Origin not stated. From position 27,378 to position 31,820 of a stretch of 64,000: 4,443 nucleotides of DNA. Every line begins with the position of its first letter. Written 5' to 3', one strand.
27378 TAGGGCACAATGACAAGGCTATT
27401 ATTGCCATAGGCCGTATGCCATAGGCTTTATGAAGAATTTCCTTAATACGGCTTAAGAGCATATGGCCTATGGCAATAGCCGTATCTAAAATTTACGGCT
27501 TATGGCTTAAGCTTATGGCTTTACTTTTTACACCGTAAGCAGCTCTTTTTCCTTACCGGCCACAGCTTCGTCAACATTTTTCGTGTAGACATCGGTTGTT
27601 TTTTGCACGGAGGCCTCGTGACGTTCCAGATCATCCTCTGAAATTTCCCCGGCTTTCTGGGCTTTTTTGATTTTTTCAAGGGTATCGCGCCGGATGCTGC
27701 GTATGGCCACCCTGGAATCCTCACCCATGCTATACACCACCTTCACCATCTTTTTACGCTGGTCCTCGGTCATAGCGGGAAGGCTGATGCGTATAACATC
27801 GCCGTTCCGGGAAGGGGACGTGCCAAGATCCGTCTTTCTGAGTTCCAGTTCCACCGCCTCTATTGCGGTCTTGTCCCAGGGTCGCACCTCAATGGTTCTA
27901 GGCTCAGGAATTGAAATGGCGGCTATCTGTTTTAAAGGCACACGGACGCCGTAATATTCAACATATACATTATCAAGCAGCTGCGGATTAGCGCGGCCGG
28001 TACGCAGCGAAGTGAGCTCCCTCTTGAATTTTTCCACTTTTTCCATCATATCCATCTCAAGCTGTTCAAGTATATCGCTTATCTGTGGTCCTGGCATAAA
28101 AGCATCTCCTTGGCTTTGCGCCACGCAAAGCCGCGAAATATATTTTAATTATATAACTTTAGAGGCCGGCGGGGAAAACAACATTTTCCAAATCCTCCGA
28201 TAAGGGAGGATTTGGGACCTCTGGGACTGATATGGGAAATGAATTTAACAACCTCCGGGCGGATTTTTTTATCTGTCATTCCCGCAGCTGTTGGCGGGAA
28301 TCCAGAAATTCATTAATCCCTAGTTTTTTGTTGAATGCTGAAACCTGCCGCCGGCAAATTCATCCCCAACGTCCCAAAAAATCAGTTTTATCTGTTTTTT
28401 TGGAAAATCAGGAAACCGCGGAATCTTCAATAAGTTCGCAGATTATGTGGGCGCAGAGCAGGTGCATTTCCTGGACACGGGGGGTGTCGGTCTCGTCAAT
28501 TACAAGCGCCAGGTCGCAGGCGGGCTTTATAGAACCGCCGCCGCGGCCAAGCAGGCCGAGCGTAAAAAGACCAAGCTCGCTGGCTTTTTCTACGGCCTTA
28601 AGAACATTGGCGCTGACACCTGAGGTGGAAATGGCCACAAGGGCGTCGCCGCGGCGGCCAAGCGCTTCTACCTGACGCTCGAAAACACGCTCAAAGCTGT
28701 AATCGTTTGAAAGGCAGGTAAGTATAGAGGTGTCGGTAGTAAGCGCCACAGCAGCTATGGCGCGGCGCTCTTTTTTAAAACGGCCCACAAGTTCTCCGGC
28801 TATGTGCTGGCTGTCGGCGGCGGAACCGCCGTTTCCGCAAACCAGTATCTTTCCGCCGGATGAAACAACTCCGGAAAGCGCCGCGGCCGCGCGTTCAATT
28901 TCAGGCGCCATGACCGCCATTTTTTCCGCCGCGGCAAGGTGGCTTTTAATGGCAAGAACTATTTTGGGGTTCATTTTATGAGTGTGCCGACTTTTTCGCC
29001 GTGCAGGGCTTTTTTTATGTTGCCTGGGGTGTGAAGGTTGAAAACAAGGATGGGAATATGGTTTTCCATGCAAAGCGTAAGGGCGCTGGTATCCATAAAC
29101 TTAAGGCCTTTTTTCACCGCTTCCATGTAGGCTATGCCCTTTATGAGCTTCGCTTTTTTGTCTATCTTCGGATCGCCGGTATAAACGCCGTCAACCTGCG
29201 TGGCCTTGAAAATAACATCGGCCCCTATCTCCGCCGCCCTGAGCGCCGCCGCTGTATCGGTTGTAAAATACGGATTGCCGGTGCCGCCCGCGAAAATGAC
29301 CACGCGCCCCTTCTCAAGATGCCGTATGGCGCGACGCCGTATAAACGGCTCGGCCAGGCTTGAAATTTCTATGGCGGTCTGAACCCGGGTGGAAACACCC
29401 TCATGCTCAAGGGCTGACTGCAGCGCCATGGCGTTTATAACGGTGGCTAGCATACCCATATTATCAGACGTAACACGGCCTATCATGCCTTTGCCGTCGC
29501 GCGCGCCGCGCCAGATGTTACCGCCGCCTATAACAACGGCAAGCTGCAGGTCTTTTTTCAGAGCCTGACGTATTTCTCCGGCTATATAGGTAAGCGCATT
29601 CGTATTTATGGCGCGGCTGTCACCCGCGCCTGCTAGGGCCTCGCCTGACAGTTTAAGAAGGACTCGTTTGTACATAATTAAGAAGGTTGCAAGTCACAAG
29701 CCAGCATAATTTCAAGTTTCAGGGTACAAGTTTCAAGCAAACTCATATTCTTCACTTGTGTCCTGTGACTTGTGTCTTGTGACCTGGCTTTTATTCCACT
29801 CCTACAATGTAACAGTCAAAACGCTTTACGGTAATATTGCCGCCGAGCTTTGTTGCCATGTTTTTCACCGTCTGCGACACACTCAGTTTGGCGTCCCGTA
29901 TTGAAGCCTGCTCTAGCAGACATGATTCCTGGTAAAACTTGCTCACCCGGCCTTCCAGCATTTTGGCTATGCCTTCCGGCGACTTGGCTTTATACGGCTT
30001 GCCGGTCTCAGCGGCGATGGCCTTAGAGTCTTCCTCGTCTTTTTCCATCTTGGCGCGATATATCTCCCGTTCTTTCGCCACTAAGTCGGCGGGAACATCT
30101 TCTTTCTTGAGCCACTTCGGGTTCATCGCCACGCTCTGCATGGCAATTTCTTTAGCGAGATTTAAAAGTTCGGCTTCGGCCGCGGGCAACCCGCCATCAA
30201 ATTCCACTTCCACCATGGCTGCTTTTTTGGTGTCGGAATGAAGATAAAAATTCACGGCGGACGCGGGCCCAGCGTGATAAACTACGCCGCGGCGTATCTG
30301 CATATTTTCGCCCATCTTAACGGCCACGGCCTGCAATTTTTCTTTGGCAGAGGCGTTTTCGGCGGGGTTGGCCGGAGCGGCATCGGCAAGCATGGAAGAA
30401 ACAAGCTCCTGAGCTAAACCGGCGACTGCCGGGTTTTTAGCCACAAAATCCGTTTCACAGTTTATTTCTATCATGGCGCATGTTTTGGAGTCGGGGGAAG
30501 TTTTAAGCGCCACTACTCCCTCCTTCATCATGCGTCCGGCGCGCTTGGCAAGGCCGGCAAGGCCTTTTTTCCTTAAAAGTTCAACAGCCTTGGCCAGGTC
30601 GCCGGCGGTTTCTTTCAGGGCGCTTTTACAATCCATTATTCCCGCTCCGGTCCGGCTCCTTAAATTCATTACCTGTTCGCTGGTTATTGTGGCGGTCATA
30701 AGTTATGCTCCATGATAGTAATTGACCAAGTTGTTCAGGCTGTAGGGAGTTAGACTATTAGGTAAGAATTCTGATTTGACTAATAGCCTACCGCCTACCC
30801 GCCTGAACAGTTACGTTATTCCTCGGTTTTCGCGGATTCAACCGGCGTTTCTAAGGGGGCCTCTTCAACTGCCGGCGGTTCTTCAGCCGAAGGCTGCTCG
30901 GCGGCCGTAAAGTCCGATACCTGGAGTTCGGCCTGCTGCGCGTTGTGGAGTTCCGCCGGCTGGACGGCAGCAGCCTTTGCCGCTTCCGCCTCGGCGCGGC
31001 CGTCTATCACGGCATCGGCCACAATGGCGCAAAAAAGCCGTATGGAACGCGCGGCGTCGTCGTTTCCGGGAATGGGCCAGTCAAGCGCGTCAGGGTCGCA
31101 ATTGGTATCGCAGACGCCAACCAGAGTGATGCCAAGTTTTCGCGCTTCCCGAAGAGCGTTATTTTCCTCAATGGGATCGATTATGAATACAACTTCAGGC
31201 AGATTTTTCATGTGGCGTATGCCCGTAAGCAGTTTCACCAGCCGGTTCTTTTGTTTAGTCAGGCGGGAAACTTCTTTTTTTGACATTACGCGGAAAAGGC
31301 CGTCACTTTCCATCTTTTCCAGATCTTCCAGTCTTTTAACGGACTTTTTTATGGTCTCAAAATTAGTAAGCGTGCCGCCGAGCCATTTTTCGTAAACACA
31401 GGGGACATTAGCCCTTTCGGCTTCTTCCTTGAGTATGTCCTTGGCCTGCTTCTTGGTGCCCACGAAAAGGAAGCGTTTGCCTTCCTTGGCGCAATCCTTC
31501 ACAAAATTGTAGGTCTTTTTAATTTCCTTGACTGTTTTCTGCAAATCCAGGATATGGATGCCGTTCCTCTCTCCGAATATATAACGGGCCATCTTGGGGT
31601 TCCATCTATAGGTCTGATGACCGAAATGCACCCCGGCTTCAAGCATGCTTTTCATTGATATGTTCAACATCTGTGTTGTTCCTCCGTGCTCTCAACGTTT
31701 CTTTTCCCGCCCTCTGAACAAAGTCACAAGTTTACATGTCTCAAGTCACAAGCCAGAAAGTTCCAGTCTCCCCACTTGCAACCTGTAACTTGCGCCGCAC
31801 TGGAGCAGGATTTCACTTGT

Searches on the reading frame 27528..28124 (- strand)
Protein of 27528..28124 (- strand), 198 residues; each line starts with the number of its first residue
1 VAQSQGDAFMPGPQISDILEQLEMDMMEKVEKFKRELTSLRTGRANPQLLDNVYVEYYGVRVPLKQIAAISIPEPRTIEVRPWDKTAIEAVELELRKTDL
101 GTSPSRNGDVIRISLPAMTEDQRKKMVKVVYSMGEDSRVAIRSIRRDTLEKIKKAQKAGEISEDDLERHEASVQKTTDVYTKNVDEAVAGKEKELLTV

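Call 76: search_protein_families(library=pfam, proteins=[window:27528-28124:-], max_evalue=0.00001)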
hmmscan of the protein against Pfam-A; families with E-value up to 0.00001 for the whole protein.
window:27528-28124:- (198 aa): 1 family
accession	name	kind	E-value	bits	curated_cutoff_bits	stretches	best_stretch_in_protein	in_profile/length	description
PF01765.24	RRF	-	1.6e-59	200.8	29.7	1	33-196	1-164/164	Ribosome recycling factor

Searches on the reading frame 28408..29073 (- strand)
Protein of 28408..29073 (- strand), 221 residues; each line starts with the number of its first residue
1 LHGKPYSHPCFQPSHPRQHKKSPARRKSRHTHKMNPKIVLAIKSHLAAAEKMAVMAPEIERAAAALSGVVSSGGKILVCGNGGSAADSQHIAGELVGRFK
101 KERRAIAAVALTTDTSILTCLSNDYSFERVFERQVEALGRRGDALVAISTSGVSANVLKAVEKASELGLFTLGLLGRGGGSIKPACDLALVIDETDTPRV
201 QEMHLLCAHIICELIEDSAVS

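Call 76: search_protein_families(library=pfam, proteins=[window:28408-29073:-], max_evalue=0.00001)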
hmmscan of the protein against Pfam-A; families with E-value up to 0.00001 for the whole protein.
window:28408-29073:- (221 aa): 1 family
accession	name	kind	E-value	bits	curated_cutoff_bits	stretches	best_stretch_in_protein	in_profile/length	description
PF13580.11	SIS_2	-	1.8e-25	90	27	1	55-175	17-137/138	SIS domain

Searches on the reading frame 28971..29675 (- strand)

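Call 76: search_protein_families(library=pfam, proteins=[window:28971-29675:-], max_evalue=0.00001)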
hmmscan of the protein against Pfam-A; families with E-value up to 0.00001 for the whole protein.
window:28971-29675:- (234 aa): 1 family
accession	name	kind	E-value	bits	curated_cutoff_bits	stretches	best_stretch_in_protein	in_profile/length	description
PF00696.33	AA_kinase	-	5.2e-35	121.7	24.9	1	3-213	1-234/234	Amino acid kinase family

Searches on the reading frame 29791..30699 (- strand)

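Call 76: search_protein_families(library=pfam, proteins=[window:29791-30699:-], max_evalue=0.00001)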
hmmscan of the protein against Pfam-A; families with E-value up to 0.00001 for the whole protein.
window:29791-30699:- (302 aa): 1 family
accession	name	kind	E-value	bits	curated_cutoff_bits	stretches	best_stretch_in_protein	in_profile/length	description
PF00889.24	EF_TS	-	7.6e-46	156.7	27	1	75-300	2-203/204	Elongation factor TS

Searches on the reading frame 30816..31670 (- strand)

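Call 76: search_protein_families(library=pfam, proteins=[window:30816-31670:-], max_evalue=0.00001)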
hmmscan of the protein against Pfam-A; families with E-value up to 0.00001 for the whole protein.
window:30816-31670:- (284 aa): 1 family
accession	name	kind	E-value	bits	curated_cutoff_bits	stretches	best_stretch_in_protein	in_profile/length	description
PF00318.25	Ribosomal_S2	-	2.1e-93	311.9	26.1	1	9-224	1-216/216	Ribosomal protein S2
